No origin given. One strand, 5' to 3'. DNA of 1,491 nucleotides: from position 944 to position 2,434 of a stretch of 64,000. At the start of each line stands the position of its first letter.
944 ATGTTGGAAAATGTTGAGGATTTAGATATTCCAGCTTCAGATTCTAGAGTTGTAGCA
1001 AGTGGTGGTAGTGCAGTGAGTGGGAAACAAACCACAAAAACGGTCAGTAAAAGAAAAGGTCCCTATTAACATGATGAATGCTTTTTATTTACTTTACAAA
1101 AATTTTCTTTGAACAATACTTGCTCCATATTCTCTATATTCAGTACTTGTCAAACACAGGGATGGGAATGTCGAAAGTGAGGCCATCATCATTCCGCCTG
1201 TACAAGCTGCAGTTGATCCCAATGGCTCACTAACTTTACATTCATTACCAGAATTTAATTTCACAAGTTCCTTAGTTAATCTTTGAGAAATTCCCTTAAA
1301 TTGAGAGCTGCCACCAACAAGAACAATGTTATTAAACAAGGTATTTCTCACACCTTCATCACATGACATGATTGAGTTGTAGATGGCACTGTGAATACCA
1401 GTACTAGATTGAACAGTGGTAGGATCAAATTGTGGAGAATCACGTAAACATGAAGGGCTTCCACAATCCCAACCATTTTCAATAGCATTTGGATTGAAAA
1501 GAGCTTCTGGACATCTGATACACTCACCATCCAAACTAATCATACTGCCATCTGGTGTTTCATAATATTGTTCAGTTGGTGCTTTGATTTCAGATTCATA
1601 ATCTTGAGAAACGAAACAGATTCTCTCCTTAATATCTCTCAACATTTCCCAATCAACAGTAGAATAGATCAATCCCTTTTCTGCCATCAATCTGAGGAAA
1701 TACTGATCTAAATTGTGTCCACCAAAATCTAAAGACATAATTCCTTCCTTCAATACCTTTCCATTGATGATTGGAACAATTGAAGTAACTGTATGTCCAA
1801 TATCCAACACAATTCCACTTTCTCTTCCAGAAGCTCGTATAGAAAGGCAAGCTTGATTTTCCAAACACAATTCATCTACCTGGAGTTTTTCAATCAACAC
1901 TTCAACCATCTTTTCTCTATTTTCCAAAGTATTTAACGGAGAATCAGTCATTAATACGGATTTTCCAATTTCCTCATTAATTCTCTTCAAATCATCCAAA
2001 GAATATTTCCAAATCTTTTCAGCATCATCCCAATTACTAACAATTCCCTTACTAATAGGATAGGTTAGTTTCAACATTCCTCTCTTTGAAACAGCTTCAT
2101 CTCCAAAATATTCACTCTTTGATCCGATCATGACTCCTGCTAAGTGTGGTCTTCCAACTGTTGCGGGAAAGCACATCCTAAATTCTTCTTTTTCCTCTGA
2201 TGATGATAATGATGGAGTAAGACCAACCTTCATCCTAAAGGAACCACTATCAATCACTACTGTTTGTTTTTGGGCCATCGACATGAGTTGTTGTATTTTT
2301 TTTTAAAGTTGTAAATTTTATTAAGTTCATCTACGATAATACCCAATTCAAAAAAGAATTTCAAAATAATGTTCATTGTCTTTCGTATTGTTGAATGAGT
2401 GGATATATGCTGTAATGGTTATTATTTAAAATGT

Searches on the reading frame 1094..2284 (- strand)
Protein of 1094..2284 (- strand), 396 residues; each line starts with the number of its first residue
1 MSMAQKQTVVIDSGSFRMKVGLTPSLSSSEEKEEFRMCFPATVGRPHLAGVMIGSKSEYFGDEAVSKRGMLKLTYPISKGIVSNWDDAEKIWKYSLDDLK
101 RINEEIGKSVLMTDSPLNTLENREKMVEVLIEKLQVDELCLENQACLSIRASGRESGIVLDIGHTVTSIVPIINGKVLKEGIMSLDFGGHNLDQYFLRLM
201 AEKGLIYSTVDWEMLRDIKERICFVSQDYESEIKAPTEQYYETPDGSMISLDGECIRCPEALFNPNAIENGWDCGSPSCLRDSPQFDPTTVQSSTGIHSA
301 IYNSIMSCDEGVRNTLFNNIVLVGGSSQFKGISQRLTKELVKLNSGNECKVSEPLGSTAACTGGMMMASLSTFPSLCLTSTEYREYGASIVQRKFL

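Call 9: list_cluster_members(proteins=[window:1094-2284:-, window:3314-4624:-, window:7981-9168:+, window:9308-10417:-, window:36660-38147:-, window:40616-43246:-, window:51762-53828:+, window:29944-32124:+, window:62209-63231:-, window:19550-20488:-])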
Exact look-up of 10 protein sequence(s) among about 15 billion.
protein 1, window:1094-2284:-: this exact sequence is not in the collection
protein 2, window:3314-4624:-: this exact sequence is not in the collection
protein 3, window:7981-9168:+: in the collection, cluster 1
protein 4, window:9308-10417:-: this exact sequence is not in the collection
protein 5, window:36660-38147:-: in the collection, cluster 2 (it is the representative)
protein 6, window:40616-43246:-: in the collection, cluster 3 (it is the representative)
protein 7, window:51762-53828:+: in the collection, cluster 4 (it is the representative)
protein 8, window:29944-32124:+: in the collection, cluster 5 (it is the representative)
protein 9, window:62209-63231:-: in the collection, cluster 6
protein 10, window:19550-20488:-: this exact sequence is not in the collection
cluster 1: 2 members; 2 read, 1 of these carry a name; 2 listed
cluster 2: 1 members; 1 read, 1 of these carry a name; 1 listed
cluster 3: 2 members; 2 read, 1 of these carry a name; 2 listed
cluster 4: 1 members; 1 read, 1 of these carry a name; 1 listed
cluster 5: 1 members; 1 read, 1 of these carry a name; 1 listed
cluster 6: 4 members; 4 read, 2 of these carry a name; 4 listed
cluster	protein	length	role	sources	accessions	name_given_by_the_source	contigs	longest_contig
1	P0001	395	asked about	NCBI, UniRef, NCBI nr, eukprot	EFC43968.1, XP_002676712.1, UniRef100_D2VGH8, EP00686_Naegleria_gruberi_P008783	hypothetical protein NAEGRDRAFT_33902 [Naegleria gruberi] | Actin n=1 Tax=Naegleria gruberi TaxID=5762 RepID=D2VGH8_NAEGR | uncharacterized protein NAEGRDRAFT_33902 [Naegleria gruberi]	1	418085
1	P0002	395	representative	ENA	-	-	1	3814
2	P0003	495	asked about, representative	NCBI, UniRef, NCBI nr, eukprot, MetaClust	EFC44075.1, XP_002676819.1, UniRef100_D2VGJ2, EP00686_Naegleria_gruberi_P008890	predicted protein [Naegleria gruberi] | Palmitoyltransferase n=1 Tax=Naegleria gruberi TaxID=5762 RepID=D2VGJ2_NAEGR | uncharacterized protein NAEGRDRAFT_49357 [Naegleria gruberi]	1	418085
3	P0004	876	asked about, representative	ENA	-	-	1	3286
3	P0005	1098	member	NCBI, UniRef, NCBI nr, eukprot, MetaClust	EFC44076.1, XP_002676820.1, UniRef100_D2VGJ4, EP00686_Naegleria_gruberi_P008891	rasGEF domain-containing protein [Naegleria gruberi] | RasGEF domain-containing protein n=1 Tax=Naegleria gruberi TaxID=5762 RepID=D2VGJ4_NAEGR | XP_002676820.1 rasGEF domain-containing protein [Naegleria gruberi strain NEG-M]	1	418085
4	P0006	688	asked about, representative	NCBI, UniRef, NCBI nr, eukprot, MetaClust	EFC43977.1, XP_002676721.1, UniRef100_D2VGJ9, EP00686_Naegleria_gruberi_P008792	predicted protein [Naegleria gruberi] | Predicted protein n=1 Tax=Naegleria gruberi TaxID=5762 RepID=D2VGJ9_NAEGR | uncharacterized protein NAEGRDRAFT_49362 [Naegleria gruberi]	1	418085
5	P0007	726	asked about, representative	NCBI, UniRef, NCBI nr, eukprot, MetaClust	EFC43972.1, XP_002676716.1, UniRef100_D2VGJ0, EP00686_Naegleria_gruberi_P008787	predicted protein [Naegleria gruberi] | Predicted protein n=1 Tax=Naegleria gruberi TaxID=5762 RepID=D2VGJ0_NAEGR | uncharacterized protein NAEGRDRAFT_49355 [Naegleria gruberi]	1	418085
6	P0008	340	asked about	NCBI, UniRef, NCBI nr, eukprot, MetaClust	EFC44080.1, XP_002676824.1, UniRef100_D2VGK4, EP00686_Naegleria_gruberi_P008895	hypothetical protein NAEGRDRAFT_58148 [Naegleria gruberi] | Uncharacterized protein n=1 Tax=Naegleria gruberi TaxID=5762 RepID=D2VGK4_NAEGR | uncharacterized protein NAEGRDRAFT_58148 [Naegleria gruberi]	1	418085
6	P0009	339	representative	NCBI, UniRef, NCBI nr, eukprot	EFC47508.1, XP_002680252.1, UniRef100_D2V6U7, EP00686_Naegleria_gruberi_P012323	predicted protein [Naegleria gruberi] | Predicted protein n=1 Tax=Naegleria gruberi TaxID=5762 RepID=D2V6U7_NAEGR | uncharacterized protein NAEGRDRAFT_47131 [Naegleria gruberi]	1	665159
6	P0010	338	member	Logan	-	-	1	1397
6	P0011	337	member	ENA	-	-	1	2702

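Call 40: search_protein_families(library=pfam, proteins=[window:1094-2284:-], max_evalue=0.001)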
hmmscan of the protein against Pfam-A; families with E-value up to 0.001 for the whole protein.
window:1094-2284:- (396 aa): 2 families
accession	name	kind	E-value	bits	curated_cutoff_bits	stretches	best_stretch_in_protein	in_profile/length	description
PF00022.25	Actin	-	3.6e-86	289.7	27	1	5-395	3-409/410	Actin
PF06723.19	MreB_Mbl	-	0.0002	20.8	27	0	69-203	55-191/327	MreB/Mbl protein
